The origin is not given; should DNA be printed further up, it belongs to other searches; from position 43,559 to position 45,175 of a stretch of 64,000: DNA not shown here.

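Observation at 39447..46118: Operon of two LLM flavin monooxygenases, a GNAT, two SBPs, permease and ATPase: candidate S-alkyl-cysteine / organosulfur salvage system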

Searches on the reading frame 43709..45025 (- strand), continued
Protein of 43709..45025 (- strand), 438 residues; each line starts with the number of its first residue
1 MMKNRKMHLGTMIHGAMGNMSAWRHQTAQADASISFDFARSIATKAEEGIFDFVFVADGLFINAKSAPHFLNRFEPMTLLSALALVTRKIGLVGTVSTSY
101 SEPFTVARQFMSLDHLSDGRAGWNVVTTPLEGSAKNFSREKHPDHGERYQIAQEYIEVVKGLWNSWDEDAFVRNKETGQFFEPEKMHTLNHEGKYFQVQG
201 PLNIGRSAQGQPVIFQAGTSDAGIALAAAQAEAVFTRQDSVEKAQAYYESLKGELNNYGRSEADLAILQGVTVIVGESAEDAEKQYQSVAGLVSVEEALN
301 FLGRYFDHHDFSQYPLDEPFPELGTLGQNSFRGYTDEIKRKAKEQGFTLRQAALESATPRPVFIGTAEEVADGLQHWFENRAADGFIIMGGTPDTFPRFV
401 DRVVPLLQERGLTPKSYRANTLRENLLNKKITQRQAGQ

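Call 24: search_protein_families(library=pfam, proteins=[L005:8855-9976:+, L005:7137-7766:+, L005:6054-7172:-, L005:4410-5864:-, L005:15452-16069:+, L005:3085-4014:-], max_evalue=0.00001)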
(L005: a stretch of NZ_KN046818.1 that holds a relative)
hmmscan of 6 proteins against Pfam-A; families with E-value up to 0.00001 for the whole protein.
L005:8855-9976:+ (373 aa): 2 families
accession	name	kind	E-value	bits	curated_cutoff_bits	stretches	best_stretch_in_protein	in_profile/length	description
PF01546.33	Peptidase_M20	-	5.3e-40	138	24.6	1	63-367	1-205/206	Peptidase family M20/M25/M40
PF07687.19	M20_dimer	-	2.9e-12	46.9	21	1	176-266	9-99/107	Peptidase dimerisation domain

L005:7137-7766:+ (209 aa): 0 families

L005:6054-7172:- (372 aa): 2 families
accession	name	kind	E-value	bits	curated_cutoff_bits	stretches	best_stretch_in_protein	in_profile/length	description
PF03466.25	LysR_substrate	-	3.6e-38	131.5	28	1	167-371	2-205/209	LysR substrate binding domain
PF00126.33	HTH_1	-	2.5e-22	79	26.6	1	84-142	2-60/60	Bacterial regulatory helix-turn-helix protein, lysR family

L005:4410-5864:- (484 aa): 2 families
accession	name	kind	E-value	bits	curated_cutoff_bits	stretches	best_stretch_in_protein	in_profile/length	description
PF00324.27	AA_permease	-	2.4e-137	458.9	24.6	1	35-476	2-469/470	Amino acid permease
PF13520.12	AA_permease_2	-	1e-38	133.9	27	1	35-458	6-421/427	Amino acid permease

L005:15452-16069:+ (205 aa): 2 families
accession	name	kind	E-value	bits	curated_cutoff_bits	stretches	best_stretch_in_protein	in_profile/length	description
PF13409.12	GST_N_2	-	3.6e-11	43.9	25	1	17-74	10-67/70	Glutathione S-transferase, N-terminal domain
PF13417.12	GST_N_3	-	1.2e-07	32.4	22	1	17-79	15-72/75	Glutathione S-transferase, N-terminal domain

L005:3085-4014:- (309 aa): 0 families

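Call 40: search_protein_families(library=pfam, proteins=[L068:1719-3260:-, L068:3369-4241:-, L068:4382-5554:+, L068:6124-7059:-, L068:7679-8509:+, L068:15616-16626:-, L068:16699-17127:-, L068:17246-17827:-, L068:18109-19779:-], max_evalue=0.00001)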
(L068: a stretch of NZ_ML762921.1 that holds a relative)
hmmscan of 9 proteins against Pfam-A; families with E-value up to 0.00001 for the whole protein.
L068:1719-3260:- (513 aa): 2 families
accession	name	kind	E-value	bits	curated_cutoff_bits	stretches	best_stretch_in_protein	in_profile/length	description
PF01256.23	Carb_kinase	-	4.4e-76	256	27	1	261-499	1-241/242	NAD(P)H-hydrate dehydratase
PF03853.21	YjeF_N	-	1.8e-44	152.1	24.9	1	44-203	3-169/169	YjeF-related protein N-terminus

L068:3369-4241:- (290 aa): 0 families

L068:4382-5554:+ (390 aa): 2 families
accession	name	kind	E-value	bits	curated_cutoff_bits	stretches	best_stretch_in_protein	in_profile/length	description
PF08331.15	QueG_DUF1730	-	4.7e-25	87.7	25.1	1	73-151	1-77/77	Epoxyqueuosine reductase QueG, DUF1730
PF13484.11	Fer4_16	-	4.5e-22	79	30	1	203-267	1-66/66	4Fe-4S double cluster binding domain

L068:6124-7059:- (311 aa): 1 family
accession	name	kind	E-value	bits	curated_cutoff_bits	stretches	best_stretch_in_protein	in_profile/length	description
PF02826.25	2-Hacid_dh_C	-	2e-46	158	25.1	1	104-276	2-178/178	D-isomer specific 2-hydroxyacid dehydrogenase, NAD binding domain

L068:7679-8509:+ (276 aa): 0 families

L068:15616-16626:- (336 aa): 2 families
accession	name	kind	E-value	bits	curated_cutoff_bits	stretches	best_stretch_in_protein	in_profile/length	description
PF07859.19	Abhydrolase_3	-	1.3e-72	244.4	25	1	102-308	2-208/210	alpha/beta hydrolase fold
PF20434.5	BD-FAE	-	5.6e-16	59.1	26.8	1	87-193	2-111/215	BD-FAE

L068:16699-17127:- (142 aa): 1 family
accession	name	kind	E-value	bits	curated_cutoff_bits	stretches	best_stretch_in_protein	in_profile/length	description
PF02566.24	OsmC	-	4.1e-13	50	27.5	1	44-139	2-99/100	OsmC-like protein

L068:17246-17827:- (193 aa): 4 families
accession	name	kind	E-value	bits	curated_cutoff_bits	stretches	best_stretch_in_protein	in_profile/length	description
PF22381.2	Staph_reg_Sar_Rot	-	1.5e-19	70.3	27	1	73-153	1-81/85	Transcriptional regulator SarA/Rot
PF01047.28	MarR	-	5.6e-17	61.8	24.6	1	84-142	1-59/59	MarR family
PF12802.13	MarR_2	-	5.6e-11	42.9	27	1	83-141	2-61/61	MarR family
PF13463.12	HTH_27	-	6.3e-07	30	22.2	1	84-150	1-68/68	Winged helix DNA-binding domain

L068:18109-19779:- (556 aa): 3 families
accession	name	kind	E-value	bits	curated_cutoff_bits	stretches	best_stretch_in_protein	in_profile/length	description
PF00015.26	MCPsignal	-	7.3e-54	182.6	34.6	1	327-482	3-172/172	Methyl-accepting chemotaxis protein (MCP) signalling domain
PF02203.21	TarH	-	1.7e-15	57.8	25.2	1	4-167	2-168/177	Tar ligand binding domain homologue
PF00672.30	HAMP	-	2.9e-06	27.9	25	0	215-258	5-48/53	HAMP domain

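Call 62: search_solved_structures(query=L005:8855-9976:+, max_evalue=1e-30, show_alignments=3)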
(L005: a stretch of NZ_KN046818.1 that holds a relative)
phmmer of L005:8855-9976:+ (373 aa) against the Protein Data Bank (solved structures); distinct sequences matched with E-value up to 1e-30: 5.
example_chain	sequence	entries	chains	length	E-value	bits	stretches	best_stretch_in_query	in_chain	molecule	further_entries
1ysj_A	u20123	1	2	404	2.4e-112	378.8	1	2-371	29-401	protein yxeP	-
1xmb_A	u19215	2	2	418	9.8e-68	232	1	7-366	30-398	IAA-amino acid hydrolase homolog 2 | IAA-amino acid hydrolase ILR1-like 2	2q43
4ewt_A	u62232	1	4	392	2.4e-60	207.7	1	3-359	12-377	Peptidase, M20/M25/M40 family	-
6slf_A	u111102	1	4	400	6e-44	153.8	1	8-292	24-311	N-alpha-acyl-glutamine aminoacylase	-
3io1_A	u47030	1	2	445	1.3e-36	129.7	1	50-366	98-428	Aminobenzoyl-glutamate utilization protein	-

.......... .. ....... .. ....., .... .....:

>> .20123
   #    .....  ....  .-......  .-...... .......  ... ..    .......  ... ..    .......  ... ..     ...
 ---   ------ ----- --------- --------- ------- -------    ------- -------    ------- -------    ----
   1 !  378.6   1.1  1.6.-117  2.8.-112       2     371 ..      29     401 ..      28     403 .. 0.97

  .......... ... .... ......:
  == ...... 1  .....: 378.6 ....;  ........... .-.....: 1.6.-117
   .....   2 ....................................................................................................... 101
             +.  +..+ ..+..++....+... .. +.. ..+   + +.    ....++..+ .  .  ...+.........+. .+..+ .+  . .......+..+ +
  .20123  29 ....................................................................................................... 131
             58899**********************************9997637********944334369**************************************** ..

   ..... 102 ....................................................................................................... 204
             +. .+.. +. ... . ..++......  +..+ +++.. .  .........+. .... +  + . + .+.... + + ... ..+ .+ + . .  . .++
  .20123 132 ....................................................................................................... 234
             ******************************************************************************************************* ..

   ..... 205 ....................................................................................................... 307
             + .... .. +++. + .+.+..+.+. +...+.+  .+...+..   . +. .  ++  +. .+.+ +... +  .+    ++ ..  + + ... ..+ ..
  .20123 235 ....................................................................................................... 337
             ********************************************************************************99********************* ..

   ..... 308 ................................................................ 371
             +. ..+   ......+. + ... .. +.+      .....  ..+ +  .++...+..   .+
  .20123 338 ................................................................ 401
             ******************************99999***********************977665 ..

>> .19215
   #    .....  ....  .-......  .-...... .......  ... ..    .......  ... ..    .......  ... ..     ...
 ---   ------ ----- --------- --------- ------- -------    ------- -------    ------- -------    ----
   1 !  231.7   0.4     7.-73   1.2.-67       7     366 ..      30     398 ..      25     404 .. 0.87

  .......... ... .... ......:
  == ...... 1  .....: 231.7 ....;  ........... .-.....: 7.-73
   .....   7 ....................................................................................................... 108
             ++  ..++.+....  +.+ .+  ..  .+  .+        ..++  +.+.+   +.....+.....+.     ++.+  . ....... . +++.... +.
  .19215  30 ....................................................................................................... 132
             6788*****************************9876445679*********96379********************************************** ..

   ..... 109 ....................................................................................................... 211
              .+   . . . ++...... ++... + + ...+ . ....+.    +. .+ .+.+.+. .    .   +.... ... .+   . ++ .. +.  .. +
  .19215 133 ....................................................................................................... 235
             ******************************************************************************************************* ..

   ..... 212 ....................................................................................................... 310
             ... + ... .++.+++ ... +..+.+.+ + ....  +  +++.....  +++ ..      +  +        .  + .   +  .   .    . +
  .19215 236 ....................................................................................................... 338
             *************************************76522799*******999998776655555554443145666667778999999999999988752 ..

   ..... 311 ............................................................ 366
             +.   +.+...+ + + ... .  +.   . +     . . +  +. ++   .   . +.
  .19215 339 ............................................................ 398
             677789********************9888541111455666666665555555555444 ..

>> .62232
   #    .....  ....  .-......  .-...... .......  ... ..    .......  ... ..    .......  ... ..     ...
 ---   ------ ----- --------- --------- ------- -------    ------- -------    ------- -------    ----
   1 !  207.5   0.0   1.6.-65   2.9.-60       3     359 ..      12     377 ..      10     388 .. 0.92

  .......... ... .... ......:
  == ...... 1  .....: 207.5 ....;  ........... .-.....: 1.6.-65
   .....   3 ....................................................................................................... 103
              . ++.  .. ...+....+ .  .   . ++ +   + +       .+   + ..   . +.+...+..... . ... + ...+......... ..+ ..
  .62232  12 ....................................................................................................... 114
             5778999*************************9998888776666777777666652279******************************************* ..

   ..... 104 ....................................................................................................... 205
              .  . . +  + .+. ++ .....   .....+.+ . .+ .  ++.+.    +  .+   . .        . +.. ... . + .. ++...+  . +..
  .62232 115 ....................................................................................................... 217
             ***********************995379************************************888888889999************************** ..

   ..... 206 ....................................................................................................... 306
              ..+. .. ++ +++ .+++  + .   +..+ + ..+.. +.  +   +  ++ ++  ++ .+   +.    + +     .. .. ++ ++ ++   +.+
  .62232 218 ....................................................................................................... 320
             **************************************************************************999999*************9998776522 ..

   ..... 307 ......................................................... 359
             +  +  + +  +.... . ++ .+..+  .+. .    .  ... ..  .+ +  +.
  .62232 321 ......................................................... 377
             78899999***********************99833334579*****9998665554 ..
